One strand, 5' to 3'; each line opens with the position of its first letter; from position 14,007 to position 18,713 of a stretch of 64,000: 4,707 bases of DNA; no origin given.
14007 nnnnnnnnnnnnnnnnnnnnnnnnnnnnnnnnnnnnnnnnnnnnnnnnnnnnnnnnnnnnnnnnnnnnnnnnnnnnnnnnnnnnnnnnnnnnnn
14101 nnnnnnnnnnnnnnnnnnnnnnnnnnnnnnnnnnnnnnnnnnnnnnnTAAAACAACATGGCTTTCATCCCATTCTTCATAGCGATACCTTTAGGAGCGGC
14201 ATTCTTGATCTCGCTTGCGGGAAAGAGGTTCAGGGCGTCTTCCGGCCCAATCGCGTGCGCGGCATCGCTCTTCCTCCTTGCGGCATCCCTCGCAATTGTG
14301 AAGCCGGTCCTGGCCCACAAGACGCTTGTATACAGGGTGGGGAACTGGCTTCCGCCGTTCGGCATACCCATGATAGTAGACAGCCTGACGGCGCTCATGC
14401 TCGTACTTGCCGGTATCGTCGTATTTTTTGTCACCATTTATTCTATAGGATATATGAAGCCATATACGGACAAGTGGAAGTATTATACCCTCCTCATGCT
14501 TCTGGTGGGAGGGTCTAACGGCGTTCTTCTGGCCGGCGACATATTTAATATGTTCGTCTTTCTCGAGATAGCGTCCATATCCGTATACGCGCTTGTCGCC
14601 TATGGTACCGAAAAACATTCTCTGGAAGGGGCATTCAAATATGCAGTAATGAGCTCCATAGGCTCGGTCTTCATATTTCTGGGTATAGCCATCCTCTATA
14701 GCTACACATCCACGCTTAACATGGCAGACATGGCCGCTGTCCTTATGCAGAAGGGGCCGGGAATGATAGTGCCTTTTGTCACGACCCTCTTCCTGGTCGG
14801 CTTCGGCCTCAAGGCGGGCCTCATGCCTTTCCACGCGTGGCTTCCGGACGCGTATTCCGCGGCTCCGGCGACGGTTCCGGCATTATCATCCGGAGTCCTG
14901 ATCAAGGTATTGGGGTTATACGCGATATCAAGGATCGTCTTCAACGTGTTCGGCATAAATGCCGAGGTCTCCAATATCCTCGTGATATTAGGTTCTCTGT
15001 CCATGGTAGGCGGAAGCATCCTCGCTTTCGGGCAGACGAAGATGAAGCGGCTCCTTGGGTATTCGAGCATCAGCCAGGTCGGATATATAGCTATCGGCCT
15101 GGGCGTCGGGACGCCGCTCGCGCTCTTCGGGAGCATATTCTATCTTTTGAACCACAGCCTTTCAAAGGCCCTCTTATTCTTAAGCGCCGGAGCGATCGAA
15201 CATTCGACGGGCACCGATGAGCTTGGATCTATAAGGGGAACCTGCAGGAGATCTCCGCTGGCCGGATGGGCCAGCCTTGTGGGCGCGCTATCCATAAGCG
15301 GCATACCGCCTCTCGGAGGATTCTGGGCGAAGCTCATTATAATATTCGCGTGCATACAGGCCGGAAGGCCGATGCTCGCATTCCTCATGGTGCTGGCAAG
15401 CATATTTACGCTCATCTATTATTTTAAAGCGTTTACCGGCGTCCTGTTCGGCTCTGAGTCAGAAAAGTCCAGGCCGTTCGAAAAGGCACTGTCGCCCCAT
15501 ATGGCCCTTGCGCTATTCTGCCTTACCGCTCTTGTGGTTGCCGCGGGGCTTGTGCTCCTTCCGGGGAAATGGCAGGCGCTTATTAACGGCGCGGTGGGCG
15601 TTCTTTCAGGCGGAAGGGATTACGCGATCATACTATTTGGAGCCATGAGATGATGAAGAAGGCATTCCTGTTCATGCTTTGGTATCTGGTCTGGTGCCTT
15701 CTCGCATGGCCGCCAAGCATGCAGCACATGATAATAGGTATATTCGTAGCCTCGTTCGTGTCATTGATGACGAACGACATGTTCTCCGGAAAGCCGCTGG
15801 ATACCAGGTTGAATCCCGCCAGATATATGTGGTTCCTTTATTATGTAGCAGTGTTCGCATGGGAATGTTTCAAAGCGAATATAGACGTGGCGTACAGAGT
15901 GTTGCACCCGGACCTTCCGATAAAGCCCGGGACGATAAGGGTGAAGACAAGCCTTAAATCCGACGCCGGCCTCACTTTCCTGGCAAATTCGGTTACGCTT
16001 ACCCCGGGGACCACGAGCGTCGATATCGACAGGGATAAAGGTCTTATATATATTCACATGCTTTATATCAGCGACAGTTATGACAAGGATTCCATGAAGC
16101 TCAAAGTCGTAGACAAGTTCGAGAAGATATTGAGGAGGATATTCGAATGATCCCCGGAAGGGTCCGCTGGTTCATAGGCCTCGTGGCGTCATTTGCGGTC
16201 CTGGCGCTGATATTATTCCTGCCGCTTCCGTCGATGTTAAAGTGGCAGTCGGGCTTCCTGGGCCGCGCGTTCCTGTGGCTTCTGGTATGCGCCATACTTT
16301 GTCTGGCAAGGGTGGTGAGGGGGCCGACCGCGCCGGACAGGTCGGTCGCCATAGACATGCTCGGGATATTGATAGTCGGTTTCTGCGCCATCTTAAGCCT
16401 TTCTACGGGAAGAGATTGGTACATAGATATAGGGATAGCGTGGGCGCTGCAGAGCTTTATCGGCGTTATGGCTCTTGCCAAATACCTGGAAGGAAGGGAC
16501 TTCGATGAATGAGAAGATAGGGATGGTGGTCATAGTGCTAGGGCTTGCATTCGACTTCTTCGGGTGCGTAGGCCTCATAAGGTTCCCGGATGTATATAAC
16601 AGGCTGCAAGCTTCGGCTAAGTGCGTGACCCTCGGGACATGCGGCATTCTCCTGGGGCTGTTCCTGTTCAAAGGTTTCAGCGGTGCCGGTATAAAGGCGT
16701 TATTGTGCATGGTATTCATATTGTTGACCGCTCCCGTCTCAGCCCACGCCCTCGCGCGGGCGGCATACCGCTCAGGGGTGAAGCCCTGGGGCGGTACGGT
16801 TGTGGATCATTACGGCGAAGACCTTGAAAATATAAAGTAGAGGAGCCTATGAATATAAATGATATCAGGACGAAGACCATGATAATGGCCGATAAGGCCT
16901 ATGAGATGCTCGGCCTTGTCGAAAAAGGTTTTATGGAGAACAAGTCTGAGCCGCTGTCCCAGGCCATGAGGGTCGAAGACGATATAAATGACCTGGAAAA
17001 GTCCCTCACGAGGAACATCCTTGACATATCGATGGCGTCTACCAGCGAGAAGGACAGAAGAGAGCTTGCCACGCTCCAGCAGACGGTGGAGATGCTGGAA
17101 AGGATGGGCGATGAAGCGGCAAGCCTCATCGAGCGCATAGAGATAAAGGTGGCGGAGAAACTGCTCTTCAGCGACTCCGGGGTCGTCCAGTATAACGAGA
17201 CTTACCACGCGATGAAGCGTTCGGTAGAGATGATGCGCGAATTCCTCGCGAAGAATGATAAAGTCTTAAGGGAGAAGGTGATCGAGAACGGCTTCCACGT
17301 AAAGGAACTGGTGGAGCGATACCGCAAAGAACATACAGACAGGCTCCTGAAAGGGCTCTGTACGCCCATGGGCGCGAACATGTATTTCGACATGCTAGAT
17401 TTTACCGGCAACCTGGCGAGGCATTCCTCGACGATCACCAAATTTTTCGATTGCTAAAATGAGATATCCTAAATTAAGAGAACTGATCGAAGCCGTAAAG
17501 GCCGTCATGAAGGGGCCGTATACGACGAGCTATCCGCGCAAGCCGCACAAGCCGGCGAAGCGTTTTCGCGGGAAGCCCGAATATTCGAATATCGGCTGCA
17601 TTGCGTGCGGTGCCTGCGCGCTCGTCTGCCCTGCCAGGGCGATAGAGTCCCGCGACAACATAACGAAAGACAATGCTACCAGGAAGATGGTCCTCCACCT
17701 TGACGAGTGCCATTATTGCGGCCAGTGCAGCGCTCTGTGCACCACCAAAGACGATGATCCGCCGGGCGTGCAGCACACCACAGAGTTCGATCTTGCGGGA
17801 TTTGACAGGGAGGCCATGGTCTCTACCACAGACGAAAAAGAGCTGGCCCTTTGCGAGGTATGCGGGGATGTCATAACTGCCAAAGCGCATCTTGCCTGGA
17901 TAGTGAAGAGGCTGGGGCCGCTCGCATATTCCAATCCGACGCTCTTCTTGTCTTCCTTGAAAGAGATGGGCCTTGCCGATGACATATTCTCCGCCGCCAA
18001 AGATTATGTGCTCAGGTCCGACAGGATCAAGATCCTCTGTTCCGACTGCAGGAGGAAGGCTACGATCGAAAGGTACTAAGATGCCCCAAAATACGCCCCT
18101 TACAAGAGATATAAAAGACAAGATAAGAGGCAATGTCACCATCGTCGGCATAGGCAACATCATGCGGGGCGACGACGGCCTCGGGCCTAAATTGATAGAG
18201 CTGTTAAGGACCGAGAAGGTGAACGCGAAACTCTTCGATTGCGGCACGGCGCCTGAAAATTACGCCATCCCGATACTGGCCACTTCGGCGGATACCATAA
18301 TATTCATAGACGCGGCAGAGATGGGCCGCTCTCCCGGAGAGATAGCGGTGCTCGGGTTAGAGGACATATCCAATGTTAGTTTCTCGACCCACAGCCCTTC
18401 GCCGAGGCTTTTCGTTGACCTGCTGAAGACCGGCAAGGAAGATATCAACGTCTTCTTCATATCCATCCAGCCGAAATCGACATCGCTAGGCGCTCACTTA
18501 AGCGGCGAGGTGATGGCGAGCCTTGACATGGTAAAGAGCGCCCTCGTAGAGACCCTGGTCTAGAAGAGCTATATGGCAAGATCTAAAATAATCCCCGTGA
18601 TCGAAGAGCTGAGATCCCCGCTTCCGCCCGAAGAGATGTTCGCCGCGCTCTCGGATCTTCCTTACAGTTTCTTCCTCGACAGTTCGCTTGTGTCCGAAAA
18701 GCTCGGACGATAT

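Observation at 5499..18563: Group-4 hydrogenase-like complex 1 with an AsrAB (sulfhydrogenase beta/gamma)-like NAD(P)H module, two MrpD paralogues and an atypical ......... active-site motif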

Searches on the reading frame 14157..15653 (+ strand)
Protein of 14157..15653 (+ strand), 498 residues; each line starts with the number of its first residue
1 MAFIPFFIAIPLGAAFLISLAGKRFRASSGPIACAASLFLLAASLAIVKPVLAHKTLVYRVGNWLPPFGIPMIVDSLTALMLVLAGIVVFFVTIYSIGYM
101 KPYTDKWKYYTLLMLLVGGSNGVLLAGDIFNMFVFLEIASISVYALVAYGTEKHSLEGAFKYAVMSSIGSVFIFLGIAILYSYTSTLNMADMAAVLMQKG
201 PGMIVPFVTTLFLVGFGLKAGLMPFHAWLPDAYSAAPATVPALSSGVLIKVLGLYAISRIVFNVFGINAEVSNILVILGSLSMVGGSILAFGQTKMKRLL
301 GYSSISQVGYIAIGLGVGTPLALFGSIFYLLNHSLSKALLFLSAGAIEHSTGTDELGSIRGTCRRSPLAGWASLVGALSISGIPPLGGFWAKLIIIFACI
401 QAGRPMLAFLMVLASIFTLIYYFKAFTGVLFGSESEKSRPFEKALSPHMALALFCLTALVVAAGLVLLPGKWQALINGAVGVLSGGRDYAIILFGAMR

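Call 4: search_protein_families(library=pfam, proteins=[window:14157-15653:+], max_evalue=0.01)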
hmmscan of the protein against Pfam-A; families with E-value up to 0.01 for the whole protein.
window:14157-15653:+ (498 aa): 3 families
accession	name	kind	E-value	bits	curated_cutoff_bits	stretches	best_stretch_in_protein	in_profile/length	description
PF00361.26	Proton_antipo_M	-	6.7e-63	213.1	21.5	1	126-418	1-294/294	NADH:quinone oxidoreductase/Mrp antiporter, TM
PF10125.14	NADHdeh_related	-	4.2e-09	36.6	27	1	119-233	80-189/218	NADH dehydrogenase I, subunit N related protein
PF00662.26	Proton_antipo_N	-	1.3e-08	35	24.5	1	71-109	12-50/51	NADH-Ubiquinone oxidoreductase (complex I), chain 5 N-terminus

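Call 8: search_protein_families(library=ncbifam, proteins=[window:14157-15653:+], max_evalue=0.001)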
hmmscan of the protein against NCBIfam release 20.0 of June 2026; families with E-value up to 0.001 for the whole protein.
window:14157-15653:+ (498 aa): 76 families (the best 25 are shown)
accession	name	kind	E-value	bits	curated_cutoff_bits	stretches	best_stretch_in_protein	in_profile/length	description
NF009306.0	PRK12663.1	equivalog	1.2e-102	344.3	542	1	3-481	7-479/498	Na+/H+ antiporter subunit D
NF006240.0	PRK08376.1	subfamily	3.7e-101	339.6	662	1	2-495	5-519/521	putative monovalent cation/H+ antiporter subunit D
NF005818.0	PRK07691.1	equivalog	5.6e-95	319.2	586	1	7-465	9-467/496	Na+/H+ antiporter subunit D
NF006241.0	PRK08377.1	equivalog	6.5e-94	315.7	645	1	6-465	7-461/494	NADH dehydrogenase subunit N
NF009305.0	PRK12662.1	equivalog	1.2e-83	281.6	700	1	8-466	10-475/492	putative monovalent cation/H+ antiporter subunit D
NF006238.0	PRK08375.1-4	equivalog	1.1e-82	278.5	626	1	4-437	6-436/531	putative monovalent cation/H+ antiporter subunit D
TIGR00944.1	2a6301s04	subfamily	2.3e-82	277.7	692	1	7-457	6-457/463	multicomponent K+/H+ antiporter, MrpD/PhaD subunit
NF009308.0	PRK12665.1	equivalog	8.2e-75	252.3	585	1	3-420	8-424/531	Na+/H+ antiporter subunit D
NF006419.0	PRK08668.1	equivalog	1e-74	252.4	617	1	6-466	6-466/613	NADH dehydrogenase subunit M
NF005086.0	PRK06521.1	equivalog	2.1e-72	244.6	667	1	25-466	32-491/669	hydrogenase 4 subunit B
NF009309.0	PRK12666.1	equivalog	1.6e-70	238.3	476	1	8-466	12-494/529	monovalent cation/H+ antiporter subunit D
NF005097.0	PRK06525.1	equivalog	2.7e-69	234.1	430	1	8-464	9-472/480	hydrogenase 4 subunit D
TIGR01770.1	NDH_I_N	subfamily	1e-67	229.2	332.6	1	51-465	51-466/472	NADH-quinone oxidoreductase subunit NuoN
TIGR01972.1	NDH_I_M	subfamily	1.7e-66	224.9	263.8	1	5-466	2-467/486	NADH-quinone oxidoreductase subunit M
NF004920.0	PRK06277.1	equivalog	1.7e-65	221.7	578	1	1-466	1-460/478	energy conserving hydrogenase EhbF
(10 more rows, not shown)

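Call 42: search_solved_structures(query=window:14157-15653:+, max_evalue=1e-20)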
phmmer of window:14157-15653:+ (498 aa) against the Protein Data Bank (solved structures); distinct sequences matched with E-value up to 1e-20: 58.
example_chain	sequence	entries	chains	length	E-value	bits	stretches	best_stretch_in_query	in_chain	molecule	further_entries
6cfw_H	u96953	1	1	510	3.2e-76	260.6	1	1-460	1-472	Monovalent cation/H+ antiporter subunit D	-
7qru_D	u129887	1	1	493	1e-70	242.5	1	36-465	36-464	Na+/H+ antiporter subunit D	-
6u8y_H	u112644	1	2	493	5.7e-67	230.1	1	6-475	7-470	NADH dehydrogenase subunit N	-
6z16_D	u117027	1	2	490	2.2e-62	215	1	8-464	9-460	Multisubunit Na+/H+ antiporter, D subunit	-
7d3u_D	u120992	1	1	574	2.3e-57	198.4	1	4-447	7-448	Monovalent Na+/H+ antiporter subunit D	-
4he8_L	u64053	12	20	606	8.5e-43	150.4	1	8-469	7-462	NADH-quinone oxidoreductase subunit 12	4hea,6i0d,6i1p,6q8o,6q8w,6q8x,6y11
6u8y_X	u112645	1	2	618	2.7e-41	145.4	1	4-464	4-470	NADH dehydrogenase subunit M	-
6hum_F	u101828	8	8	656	1.8e-40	142.7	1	71-428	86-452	NADH dehydrogenase subunit 5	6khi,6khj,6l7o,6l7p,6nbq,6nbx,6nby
8qby_N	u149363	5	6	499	1.9e-38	136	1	81-463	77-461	NADH-quinone oxidoreductase subunit N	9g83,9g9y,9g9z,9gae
6hum_B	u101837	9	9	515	4.5e-37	131.5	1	73-459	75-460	NAD(P)H-quinone oxidoreductase subunit 2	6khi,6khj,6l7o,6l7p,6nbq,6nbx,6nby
6z16_A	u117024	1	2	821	3.7e-36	128.5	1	59-466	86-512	Multisubunit Na+/H+ antiporter, A subunit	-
7qru_A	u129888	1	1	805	1.7e-35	126.3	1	53-436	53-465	Na+/H+ antiporter subunit A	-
8e9g_N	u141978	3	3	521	1.9e-34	122.9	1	108-472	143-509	NADH-quinone oxidoreductase subunit N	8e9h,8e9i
6hum_D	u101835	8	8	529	3.1e-34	122.1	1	62-469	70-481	NAD(P)H-quinone oxidoreductase chain 4 1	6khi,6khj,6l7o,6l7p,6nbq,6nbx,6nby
7eu3_B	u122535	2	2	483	4.2e-34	121.7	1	112-441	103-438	NAD(P)H-quinone oxidoreductase subunit 2, chloroplastic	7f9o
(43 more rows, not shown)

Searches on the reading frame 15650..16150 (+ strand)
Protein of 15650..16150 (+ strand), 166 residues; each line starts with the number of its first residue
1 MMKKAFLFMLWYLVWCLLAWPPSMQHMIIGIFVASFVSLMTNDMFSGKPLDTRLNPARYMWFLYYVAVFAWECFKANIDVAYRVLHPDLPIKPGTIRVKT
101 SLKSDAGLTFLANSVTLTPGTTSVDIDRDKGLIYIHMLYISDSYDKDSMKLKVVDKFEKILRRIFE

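Call 4: search_protein_families(library=pfam, proteins=[window:15650-16150:+], max_evalue=0.01)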
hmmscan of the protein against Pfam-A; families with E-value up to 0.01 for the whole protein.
window:15650-16150:+ (166 aa): 1 family
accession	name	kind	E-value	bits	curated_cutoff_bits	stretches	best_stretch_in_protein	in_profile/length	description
PF01899.21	MNHE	-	4.1e-42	143.8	27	1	10-164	3-145/145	Na+/H+ ion antiporter subunit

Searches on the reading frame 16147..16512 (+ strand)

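Call 4: search_protein_families(library=pfam, proteins=[window:16147-16512:+], max_evalue=0.01)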
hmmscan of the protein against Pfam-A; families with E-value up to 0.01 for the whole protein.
window:16147-16512:+ (121 aa): 1 family
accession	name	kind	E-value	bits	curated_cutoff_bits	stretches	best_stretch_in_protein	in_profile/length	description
PF04066.18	MrpF_PhaF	-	1.1e-16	61.4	23.3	1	63-115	1-53/53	Multiple resistance and pH regulation protein F (MrpF / PhaF)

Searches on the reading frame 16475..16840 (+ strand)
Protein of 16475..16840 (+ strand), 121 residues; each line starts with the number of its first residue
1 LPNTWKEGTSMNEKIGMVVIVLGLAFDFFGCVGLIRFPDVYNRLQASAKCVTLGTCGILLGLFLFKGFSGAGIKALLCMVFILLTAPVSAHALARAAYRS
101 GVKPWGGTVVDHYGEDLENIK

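Call 4: search_protein_families(library=pfam, proteins=[window:16475-16840:+], max_evalue=0.01)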
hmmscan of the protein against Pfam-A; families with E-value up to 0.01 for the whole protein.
window:16475-16840:+ (121 aa): 2 families
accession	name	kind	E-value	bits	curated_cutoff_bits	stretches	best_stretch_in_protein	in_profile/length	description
PF03334.19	PhaG_MnhG_YufB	-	7.7e-26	90.6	23.4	1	20-98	2-80/80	Na+/H+ antiporter subunit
PF07907.16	YibE_F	-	0.0054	16.7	27.2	1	20-103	23-105/241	YibE/F-like protein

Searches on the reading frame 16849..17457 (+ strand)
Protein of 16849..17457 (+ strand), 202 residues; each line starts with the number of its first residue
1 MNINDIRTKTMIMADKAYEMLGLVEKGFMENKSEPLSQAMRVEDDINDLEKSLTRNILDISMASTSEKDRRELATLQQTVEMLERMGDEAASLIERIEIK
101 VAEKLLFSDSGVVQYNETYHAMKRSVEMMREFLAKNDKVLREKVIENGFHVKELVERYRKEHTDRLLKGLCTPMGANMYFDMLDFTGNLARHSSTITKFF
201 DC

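Call 4: search_protein_families(library=pfam, proteins=[window:16849-17457:+], max_evalue=0.01)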
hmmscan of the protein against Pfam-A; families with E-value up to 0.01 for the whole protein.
window:16849-17457:+ (202 aa): 2 families
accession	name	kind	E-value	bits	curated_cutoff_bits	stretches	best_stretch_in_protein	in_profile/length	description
PF01895.24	PhoU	-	5.4e-13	49.6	23.5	1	12-97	3-89/89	PhoU domain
PF17324.7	BLI1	-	0.0093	17.1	26.9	0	68-101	69-102/111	BLOC-1 interactor 1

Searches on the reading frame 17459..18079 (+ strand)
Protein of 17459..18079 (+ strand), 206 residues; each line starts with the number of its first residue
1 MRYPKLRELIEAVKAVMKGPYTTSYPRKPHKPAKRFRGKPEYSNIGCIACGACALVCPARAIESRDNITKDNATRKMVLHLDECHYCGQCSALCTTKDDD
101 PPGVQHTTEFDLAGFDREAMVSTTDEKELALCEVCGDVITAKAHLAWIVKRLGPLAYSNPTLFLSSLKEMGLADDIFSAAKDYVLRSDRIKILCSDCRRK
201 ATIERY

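Call 4: search_protein_families(library=pfam, proteins=[window:17459-18079:+], max_evalue=0.01)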
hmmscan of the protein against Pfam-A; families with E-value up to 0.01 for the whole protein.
window:17459-18079:+ (206 aa): 8 families
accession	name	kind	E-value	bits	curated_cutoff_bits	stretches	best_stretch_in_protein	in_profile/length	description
PF12838.12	Fer4_7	-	2.7e-09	37.8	27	1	47-96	2-50/52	4Fe-4S dicluster domain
PF13187.11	Fer4_9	-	1.8e-07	31.5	27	2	47-97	2-50/52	4Fe-4S dicluster domain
PF13237.11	Fer4_10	-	1.1e-06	28.9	25.5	1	43-94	5-52/53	4Fe-4S dicluster domain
PF14697.11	Fer4_21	-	0.00014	22.3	35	1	47-97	8-54/59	4Fe-4S dicluster domain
PF00037.32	Fer4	-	0.00014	22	21.1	1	47-63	8-24/24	4Fe-4S binding domain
PF13183.11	Fer4_8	-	0.00087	20.2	27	1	47-96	5-66/68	4Fe-4S dicluster domain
PF12797.12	Fer4_2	-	0.0034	17.7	24.5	1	46-59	9-22/22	4Fe-4S binding domain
PF25160.1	LdpA_Fe-S-bd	-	0.0055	16.9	27.6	1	53-95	9-39/49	LdpA Fe-S cluster-binding domain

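Call 8: search_protein_families(library=ncbifam, proteins=[window:17459-18079:+], max_evalue=0.001)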
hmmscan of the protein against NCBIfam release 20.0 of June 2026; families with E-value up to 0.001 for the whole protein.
window:17459-18079:+ (206 aa): 35 families (the best 25 are shown)
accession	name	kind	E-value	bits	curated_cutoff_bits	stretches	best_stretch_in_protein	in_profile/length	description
NF009053.0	PRK12387.1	subfamily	3.3e-25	88.9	204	1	14-153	7-138/180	formate hydrogenlyase complex iron-sulfur subunit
NF006076.0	PRK08222.1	equivalog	2.6e-23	82.8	270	1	12-150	4-135/181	hydrogenase 4 subunit H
TIGR01971.1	NuoI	subfamily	6.9e-16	57.9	113.05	1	12-124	5-118/121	NADH-quinone oxidoreductase, chain I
NF006221.0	PRK08348.1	subfamily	1.5e-15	57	124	1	9-118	7-106/136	NADH-plastoquinone oxidoreductase subunit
NF004537.0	PRK05888.1-3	equivalog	3.9e-14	52.7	163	1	14-130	32-156/204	NADH-quinone oxidoreductase subunit NuoI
NF040612.1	F420_dehyd_FpoI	exception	2.2e-12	46.9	180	1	6-96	3-96/135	F420H2 dehydrogenase subunit FpoI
NF042909.1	FMH_DH_FwdF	exception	2.4e-12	46.6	375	2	33-96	245-308/336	tungsten-dependent formylmethanofuran dehydrogenase subunit FwdF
NF004536.0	PRK05888.1-1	equivalog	3.5e-11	42.8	212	1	6-124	14-134/180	NADH-quinone oxidoreductase subunit NuoI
NF004540.0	PRK05888.2-1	equivalog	1.2e-10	41.2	215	1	9-121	8-120/139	NADH-quinone oxidoreductase subunit NuoI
TIGR00403.1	ndhI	equivalog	1.8e-10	40.7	302.35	1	13-120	30-135/183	NAD(P)H-quinone oxidoreductase subunit I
NF004539.0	PRK05888.1-5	equivalog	2.4e-10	40.3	225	1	9-97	20-115/162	NADH-quinone oxidoreductase subunit NuoI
NF004538.0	PRK05888.1-4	equivalog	4.8e-10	39.3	135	1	12-122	23-135/162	NADH-quinone oxidoreductase subunit NuoI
NF010590.0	PRK13984.1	equivalog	1e-09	37.1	946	1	10-97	15-106/611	putative oxidoreductase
NF004543.0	PRK05888.2-5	equivalog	2.2e-09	37.1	243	1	12-96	26-112/217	NADH-quinone oxidoreductase subunit NuoI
NF004541.0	PRK05888.2-2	equivalog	4.6e-08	33.1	217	1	12-128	27-135/168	NADH-quinone oxidoreductase subunit NuoI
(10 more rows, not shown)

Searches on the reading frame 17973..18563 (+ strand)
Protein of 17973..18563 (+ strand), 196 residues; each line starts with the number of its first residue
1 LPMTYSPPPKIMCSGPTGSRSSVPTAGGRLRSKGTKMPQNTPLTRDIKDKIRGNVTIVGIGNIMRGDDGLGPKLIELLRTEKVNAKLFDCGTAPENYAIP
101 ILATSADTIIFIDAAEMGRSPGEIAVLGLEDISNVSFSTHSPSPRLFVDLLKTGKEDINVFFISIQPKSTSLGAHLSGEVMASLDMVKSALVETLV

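Call 4: search_protein_families(library=pfam, proteins=[window:17973-18563:+], max_evalue=0.01)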
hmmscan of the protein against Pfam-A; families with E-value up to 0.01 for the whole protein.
window:17973-18563:+ (196 aa): 1 family
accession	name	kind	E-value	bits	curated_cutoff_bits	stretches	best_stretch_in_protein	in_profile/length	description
PF01750.23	HycI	-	7.1e-12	45.7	23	1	80-188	9-124/130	Hydrogenase maturation protease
